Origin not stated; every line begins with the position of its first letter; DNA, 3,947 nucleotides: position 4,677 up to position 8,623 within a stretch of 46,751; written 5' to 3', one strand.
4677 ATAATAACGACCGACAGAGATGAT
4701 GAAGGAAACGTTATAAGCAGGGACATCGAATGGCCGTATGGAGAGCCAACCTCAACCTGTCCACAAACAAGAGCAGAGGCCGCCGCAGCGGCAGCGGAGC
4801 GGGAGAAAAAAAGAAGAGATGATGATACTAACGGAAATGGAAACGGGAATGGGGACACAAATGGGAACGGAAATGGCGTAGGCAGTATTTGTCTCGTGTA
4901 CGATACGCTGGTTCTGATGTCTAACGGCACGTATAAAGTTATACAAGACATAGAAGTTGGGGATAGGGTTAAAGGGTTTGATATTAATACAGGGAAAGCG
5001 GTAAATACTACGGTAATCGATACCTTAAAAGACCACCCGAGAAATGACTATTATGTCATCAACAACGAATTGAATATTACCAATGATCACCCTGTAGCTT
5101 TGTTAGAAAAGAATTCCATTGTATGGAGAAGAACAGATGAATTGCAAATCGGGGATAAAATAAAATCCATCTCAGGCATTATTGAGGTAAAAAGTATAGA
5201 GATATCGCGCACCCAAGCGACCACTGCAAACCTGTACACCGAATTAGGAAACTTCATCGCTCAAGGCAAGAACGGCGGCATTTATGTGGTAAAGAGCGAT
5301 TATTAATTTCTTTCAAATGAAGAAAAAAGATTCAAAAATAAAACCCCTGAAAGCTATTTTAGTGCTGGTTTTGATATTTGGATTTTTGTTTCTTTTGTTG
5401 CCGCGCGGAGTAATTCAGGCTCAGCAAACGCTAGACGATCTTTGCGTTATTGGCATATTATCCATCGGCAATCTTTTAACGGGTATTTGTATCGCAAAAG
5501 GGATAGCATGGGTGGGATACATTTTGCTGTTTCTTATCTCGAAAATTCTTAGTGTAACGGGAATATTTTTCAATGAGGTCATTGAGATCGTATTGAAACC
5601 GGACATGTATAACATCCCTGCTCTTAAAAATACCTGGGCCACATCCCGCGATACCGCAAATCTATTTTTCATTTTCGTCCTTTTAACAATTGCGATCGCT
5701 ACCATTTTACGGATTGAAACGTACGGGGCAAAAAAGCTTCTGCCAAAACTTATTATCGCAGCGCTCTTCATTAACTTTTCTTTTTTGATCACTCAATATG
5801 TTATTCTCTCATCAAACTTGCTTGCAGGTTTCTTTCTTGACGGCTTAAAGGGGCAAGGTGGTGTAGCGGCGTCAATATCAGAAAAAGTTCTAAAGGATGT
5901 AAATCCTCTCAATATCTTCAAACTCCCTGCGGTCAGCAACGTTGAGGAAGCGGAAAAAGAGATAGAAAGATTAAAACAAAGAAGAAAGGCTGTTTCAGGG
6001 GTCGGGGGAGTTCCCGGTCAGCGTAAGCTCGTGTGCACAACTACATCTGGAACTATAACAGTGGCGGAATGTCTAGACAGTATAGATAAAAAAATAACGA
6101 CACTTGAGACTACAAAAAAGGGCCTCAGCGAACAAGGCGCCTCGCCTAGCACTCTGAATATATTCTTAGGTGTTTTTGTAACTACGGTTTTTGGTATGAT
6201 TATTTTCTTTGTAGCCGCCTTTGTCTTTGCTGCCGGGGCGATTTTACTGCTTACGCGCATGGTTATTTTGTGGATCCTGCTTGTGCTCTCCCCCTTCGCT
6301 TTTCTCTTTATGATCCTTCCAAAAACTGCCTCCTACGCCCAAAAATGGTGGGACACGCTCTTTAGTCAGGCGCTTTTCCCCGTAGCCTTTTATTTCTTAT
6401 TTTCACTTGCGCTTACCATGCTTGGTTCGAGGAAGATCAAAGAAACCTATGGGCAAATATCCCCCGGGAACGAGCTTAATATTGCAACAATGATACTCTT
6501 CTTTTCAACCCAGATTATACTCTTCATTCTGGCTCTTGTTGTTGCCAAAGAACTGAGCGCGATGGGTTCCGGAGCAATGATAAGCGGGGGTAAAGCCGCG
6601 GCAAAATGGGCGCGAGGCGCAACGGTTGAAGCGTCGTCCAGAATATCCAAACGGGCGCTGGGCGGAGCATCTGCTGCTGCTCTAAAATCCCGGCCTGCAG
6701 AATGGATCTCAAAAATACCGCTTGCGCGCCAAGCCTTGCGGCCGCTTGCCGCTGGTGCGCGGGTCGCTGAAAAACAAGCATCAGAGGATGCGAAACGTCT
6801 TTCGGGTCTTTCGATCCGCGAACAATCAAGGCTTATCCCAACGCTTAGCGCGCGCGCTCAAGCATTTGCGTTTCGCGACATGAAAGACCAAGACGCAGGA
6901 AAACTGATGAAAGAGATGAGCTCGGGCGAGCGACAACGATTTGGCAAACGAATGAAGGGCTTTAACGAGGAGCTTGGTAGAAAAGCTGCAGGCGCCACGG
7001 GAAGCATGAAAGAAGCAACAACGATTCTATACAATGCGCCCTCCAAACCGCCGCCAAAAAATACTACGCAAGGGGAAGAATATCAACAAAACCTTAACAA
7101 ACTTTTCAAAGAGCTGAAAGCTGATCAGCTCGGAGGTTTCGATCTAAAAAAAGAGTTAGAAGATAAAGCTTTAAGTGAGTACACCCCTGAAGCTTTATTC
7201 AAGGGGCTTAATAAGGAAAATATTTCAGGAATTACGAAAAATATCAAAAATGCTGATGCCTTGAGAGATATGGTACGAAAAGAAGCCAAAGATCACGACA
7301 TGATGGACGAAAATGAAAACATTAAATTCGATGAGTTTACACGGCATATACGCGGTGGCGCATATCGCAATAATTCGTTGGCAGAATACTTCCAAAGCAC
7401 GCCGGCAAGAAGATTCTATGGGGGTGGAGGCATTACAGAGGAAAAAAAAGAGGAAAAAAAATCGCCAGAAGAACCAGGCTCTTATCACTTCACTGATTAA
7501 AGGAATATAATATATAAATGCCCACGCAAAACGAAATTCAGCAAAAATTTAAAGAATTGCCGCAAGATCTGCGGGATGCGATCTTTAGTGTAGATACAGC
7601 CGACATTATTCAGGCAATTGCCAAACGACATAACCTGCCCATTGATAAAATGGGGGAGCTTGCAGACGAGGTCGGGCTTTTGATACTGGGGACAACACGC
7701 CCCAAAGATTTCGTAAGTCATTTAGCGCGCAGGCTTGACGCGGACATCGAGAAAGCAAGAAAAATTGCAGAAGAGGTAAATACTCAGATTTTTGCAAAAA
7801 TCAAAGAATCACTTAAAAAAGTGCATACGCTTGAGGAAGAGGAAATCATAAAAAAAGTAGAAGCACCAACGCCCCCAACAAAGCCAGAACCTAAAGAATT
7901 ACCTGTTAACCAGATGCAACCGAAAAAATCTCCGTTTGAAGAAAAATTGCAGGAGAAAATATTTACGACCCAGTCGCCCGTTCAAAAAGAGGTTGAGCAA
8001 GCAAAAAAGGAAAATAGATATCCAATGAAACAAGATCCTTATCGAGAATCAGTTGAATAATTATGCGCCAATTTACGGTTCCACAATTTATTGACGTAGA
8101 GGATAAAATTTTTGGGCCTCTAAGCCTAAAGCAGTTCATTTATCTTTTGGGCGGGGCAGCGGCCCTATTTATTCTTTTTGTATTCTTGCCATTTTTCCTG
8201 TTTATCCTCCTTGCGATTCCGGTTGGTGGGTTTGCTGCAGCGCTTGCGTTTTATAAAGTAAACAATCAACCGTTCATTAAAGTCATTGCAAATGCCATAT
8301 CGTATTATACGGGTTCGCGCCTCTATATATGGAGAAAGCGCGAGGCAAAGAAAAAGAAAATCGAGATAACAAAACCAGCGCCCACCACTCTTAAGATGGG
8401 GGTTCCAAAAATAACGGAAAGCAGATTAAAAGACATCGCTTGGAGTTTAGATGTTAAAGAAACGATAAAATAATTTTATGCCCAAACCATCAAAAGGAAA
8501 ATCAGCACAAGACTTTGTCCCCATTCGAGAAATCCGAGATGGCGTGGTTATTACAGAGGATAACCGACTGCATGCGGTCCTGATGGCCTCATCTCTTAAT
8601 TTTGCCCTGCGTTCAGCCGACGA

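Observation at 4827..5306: Degenerate mini-intein (Hint) at the extreme C-terminus of the 907-aa operon protein: cleavage chemistry kept, splicing residues lost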

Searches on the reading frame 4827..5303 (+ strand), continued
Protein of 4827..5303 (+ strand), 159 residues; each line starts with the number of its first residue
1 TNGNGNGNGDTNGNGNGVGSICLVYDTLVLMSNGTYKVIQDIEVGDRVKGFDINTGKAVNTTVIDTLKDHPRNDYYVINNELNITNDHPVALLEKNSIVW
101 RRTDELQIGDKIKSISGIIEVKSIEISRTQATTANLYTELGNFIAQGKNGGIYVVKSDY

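Call 50: search_protein_families(library=ncbifam, proteins=[window:4872-5303:+, P0033, P0049, P0125], max_evalue=0.01)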
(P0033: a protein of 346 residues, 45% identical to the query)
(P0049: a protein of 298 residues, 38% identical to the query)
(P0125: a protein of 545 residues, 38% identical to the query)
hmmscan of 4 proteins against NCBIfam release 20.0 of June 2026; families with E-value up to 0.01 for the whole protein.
window:4872-5303:+ (144 aa): 3 families
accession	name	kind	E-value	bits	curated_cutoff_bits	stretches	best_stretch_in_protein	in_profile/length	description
NF038136.1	rSAM_Rv_intein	exception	3.3e-05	22.9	700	1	6-52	75-123/574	intein-containing Rv2578c family radical SAM protein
TIGR01445.1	intein_Nterm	domain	0.0019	19.2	24.5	1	7-75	1-81/83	intein N-terminal splicing region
NF011302.0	PRK14714.1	equivalog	0.0032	15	1791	1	24-111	974-1064/1350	DNA-directed DNA polymerase II large subunit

P0033 (346 aa): 0 families

P0049 (298 aa): 3 families
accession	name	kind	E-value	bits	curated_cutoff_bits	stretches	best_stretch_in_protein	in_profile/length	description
NF038136.1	rSAM_Rv_intein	exception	0.0016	17.4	700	1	146-195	75-124/574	intein-containing Rv2578c family radical SAM protein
NF058648.1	ECF_sub_HI1622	equivalog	0.0033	17.4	100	1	91-143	45-99/180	NikL family nickel/cobalt ECF transporter subunit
TIGR02811.1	formate_TAT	hypoth_equivalog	0.0084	16.4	48.45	0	1-25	1-28/66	formate dehydrogenase region TAT target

P0125 (545 aa): 3 families
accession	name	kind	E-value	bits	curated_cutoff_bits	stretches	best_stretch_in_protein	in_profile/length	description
TIGR01445.1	intein_Nterm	domain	7.3e-05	23.7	24.5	1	411-480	1-83/83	intein N-terminal splicing region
NF038136.1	rSAM_Rv_intein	exception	0.0011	17.9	700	1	411-438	76-103/574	intein-containing Rv2578c family radical SAM protein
TIGR04313.1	aro_clust_Mycop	subfamily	0.002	17.9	40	1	1-50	1-46/296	aromatic motif membrane protein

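Call 67: search_dna_similar(query=window:4887-5303:+, collection=phages, mode=protein, max_evalue=0.001, max_rows=20)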
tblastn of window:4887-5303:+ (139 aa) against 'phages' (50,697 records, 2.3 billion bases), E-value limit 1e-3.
Records with a match: 2; places in all: 2; records where one place covers at least 80% of the query: 0.
Best place of each record, by identity: <60% 2.
By first word of the organism name: Streptococcus 1; Vibrio 1.
By host as written in the record: Streptococcus agalactiae 1; Vibrio vulnificus 1.
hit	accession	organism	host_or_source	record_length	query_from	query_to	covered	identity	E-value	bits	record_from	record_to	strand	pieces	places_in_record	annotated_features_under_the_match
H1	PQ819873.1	Streptococcus phage vB_SagM-GXN1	Streptococcus agalactiae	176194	2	73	52%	39.5%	1e-5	49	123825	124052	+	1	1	none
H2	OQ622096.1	Vibrio phage 13VV501A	Vibrio vulnificus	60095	2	86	61%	31.9%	8e-4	44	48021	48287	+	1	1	P-loop containing nucleoside triphosphate hydrolase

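Call 71: fold_search(model_id=the predicted structure, library=viral)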
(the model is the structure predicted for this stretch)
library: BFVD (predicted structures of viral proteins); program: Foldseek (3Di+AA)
matches with E <= 10: 619; with E <= 0.001: 89
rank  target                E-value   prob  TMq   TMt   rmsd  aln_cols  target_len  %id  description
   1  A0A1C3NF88            8.3e-10  1.00  0.86  0.10   3.6       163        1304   24  (no name in the UniProt tables at hand)
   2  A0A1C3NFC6            2.4e-09  1.00  0.87  0.26   1.9       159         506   19  (no name in the UniProt tables at hand)
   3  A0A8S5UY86            9.0e-09  1.00  0.76  0.22   3.0       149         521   28  Hint [Phage sp. ctKtV17]
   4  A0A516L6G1            2.5e-08  1.00  0.82  0.34   2.0       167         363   22  (no name in the UniProt tables at hand)
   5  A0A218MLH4            2.9e-08  1.00  0.81  0.87   2.2       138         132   22  Uncharacterized protein [uncultured virus]
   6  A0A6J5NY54            4.5e-08  1.00  0.82  0.41   3.7       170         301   17  PASTA_pknB domain containing protein [uncultured Caudovirales phage]
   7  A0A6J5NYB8            4.8e-08  1.00  0.77  0.29   3.9       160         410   17  Fibronectin type III [uncultured Caudovirales phage]
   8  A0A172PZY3            6.2e-08  1.00  0.84  0.29   2.6       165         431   21  RNA (Guanine-N1-)-methyltransferase [Acinetobacter phage vB_AbaM_ME3]
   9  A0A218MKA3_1          8.8e-08  1.00  0.83  0.13   2.3       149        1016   30  Putative gp62 [uncultured virus]
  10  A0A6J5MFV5            2.0e-07  1.00  0.80  0.29   3.6       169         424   17  Fibronectin type III [uncultured Caudovirales phage]
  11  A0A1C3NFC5            2.1e-07  1.00  0.79  0.74   3.5       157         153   16  (no name in the UniProt tables at hand)
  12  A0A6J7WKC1            2.3e-07  1.00  0.78  0.13   3.9       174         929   18  Hint domain containing protein [uncultured Caudovirales phage]
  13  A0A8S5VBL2            3.1e-07  1.00  0.82  0.53   2.4       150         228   20  Hint (Hedgehog/Intein) domain N-terminal region [Myoviridae sp. ctbEa13]
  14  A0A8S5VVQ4            4.0e-07  1.00  0.78  0.37   2.7       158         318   18  (no name in the UniProt tables at hand)
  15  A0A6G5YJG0            4.7e-07  1.00  0.75  0.21   2.9       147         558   24  (no name in the UniProt tables at hand)
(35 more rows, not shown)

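Call 76: search_solved_structures(query=A2, max_evalue=0.0001, show_alignments=5)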
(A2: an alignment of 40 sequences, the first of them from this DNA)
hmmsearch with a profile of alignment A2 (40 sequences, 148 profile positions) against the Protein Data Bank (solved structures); distinct sequences matched with E-value up to 0.0001: 8.
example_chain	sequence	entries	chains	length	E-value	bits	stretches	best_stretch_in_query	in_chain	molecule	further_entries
8w20_A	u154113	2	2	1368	5.4e-07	32.7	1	9-105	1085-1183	Intein C-terminal splicing domain-containing protein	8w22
2lwy_A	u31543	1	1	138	5.4e-06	29.4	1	6-110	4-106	BACTERIAL INTEIN-LIKE DOMAIN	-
5o9j_A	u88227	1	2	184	2.7e-05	27.2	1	29-113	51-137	Transcription initiation factor IIB,Transcription initiation factor IIB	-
5o9i_A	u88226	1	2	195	3.6e-05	26.7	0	31-109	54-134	Transcription initiation factor IIB,Transcription initiation factor IIB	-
6y75_B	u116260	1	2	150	4.9e-05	26.3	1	7-63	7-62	NAD(P)(+)--arginine ADP-ribosyltransferase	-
6y75_A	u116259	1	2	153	5e-05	26.3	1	7-63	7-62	NAD(P)(+)--arginine ADP-ribosyltransferase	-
6tmm_BBB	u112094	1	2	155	5.2e-05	26.3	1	7-63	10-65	NAD(P)(+)--arginine ADP-ribosyltransferase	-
6tmm_AAA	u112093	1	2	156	5.2e-05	26.2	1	7-63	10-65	NAD(P)(+)--arginine ADP-ribosyltransferase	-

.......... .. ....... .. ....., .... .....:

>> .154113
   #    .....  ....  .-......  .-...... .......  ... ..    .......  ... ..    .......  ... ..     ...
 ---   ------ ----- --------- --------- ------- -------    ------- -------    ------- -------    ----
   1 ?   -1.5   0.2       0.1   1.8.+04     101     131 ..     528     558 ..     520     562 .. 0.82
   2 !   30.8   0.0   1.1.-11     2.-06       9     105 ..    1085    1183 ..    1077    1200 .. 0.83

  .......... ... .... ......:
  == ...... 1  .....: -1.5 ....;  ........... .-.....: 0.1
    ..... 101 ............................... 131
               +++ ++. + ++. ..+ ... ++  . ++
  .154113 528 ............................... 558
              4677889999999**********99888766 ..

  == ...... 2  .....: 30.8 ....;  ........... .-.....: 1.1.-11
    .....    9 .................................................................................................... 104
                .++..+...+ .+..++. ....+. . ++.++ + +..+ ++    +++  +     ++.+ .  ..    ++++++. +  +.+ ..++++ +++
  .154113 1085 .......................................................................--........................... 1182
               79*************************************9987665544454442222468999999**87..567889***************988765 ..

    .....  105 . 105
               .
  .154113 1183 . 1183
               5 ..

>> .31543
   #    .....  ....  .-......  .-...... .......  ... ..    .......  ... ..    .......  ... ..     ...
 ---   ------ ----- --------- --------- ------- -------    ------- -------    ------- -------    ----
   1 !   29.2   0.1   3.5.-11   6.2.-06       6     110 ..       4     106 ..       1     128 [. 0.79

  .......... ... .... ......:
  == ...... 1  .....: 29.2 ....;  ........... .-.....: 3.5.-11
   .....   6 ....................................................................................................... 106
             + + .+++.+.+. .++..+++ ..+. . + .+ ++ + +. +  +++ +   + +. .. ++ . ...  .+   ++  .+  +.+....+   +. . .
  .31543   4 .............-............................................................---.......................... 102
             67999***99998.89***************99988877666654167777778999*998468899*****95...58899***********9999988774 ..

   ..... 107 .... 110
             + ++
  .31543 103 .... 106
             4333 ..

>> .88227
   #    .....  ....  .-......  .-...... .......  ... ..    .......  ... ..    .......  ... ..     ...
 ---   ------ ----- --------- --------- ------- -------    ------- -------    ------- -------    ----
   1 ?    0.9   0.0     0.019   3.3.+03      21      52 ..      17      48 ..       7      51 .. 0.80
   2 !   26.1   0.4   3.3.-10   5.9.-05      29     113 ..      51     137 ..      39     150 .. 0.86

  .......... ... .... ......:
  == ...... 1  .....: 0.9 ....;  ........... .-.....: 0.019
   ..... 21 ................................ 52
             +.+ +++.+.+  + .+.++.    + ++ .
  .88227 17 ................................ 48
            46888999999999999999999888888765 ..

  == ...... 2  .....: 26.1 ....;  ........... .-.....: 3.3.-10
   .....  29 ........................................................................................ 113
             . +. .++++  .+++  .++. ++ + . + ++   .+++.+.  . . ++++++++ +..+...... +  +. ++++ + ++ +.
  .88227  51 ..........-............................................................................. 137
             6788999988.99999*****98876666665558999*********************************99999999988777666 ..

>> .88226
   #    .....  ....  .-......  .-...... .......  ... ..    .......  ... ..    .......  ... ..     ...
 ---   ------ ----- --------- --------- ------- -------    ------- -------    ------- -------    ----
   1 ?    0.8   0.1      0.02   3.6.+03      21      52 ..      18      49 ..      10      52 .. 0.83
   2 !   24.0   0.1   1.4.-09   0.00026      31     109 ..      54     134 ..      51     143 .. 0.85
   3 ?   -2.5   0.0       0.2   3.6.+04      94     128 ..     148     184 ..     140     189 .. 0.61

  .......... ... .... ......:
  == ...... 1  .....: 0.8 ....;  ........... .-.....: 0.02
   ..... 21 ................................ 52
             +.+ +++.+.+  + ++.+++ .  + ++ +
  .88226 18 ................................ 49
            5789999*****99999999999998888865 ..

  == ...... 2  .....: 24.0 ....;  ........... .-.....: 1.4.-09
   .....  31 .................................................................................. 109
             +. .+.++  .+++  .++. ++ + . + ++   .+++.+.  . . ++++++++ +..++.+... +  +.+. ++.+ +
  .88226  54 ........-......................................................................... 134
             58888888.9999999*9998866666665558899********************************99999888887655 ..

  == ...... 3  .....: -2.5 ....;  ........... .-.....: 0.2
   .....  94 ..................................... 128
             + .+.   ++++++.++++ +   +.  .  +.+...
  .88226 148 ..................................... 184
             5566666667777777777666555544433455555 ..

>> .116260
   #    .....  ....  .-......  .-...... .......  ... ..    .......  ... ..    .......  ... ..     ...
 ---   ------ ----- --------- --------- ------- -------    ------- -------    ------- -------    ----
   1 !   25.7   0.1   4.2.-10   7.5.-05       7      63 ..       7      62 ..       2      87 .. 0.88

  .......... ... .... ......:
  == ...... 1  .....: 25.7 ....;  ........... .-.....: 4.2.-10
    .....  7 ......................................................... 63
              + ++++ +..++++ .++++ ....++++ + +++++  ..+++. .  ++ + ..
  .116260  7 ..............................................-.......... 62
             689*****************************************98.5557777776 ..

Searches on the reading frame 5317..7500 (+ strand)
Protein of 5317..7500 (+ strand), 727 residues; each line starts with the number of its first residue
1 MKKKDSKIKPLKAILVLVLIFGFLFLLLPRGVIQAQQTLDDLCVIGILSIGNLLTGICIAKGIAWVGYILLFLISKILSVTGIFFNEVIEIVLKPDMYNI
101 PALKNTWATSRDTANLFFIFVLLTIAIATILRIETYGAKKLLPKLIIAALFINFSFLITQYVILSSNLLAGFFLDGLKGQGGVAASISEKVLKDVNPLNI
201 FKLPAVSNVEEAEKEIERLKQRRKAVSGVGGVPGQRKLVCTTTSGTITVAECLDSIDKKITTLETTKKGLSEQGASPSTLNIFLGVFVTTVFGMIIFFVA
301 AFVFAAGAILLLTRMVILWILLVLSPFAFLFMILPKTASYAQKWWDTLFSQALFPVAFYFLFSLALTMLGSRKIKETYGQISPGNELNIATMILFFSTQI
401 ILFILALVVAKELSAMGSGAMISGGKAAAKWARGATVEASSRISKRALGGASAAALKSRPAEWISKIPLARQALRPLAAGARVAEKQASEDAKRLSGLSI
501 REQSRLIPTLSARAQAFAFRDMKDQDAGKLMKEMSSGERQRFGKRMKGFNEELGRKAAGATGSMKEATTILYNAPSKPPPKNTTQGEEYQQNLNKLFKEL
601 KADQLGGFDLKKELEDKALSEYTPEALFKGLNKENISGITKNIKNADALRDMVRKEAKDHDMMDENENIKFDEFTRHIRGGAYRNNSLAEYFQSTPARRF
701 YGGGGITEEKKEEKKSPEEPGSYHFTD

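Call 5: search_protein_families(library=pfam, proteins=[window:5317-7500:+], max_evalue=1)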
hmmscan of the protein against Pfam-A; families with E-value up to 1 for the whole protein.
window:5317-7500:+ (727 aa): 2 families
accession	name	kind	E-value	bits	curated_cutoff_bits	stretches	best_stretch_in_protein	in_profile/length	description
PF04610.19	TrbL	-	3.5e-10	40.5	25.9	1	259-407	78-213/215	TrbL/VirB6 plasmid conjugal transfer protein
PF16326.10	ABC_tran_CTD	-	0.17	12.6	32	0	253-278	10-35/69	ABC transporter C-terminal domain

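Call 50: search_protein_families(library=ncbifam, proteins=[window:5317-7500:+], max_evalue=0.01)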
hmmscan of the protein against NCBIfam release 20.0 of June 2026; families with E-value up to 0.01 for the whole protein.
window:5317-7500:+ (727 aa): 0 families

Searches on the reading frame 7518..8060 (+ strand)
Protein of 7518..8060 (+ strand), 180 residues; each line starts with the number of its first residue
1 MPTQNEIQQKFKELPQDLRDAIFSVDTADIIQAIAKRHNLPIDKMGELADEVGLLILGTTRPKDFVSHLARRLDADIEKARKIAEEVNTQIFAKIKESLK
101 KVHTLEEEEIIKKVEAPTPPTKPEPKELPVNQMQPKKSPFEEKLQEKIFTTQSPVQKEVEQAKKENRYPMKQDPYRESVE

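Call 5: search_protein_families(library=pfam, proteins=[window:7518-8060:+], max_evalue=1)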
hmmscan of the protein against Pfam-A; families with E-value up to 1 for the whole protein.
window:7518-8060:+ (180 aa): 5 families
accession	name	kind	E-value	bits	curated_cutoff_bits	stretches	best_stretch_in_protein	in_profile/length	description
PF07956.16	DUF1690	-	0.0032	18.4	29.7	1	63-165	7-113/139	Protein of Unknown function (DUF1690)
PF23482.1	YLR146W-A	-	0.024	15.1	27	0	74-112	10-48/62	YLR146W-A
PF14193.11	DUF4315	-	0.03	14.8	27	1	71-116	3-44/79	Domain of unknown function (DUF4315)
PF11445.13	DUF2894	-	0.048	14.6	25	1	65-173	19-110/185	Protein of unknown function (DUF2894)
PF04855.17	SNF5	-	0.049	13.8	21.8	1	60-176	35-114/225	SNF5 / SMARCB1 / INI1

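Call 50: search_protein_families(library=ncbifam, proteins=[window:7518-8060:+], max_evalue=0.01)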
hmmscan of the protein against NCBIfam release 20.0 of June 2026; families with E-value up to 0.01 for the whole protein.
window:7518-8060:+ (180 aa): 0 families

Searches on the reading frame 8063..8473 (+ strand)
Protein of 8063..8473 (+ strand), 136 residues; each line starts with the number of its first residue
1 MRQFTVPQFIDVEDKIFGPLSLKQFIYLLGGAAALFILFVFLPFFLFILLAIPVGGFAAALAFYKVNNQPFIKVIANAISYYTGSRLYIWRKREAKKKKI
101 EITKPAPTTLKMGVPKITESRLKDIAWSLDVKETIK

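Call 5: search_protein_families(library=pfam, proteins=[window:8063-8473:+], max_evalue=1)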
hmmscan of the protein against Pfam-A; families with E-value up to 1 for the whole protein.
window:8063-8473:+ (136 aa): 3 families
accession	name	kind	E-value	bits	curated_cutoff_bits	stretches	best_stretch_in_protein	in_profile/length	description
PF12666.12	PrgI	-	3.5e-11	43.9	27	1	9-82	5-82/91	PrgI family protein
PF12648.12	TcpE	-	0.019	15.9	29.9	1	19-87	23-93/100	TcpE family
PF18949.5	DUF5693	-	0.07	12.1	29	1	20-99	313-393/609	Family of unknown function (DUF5693)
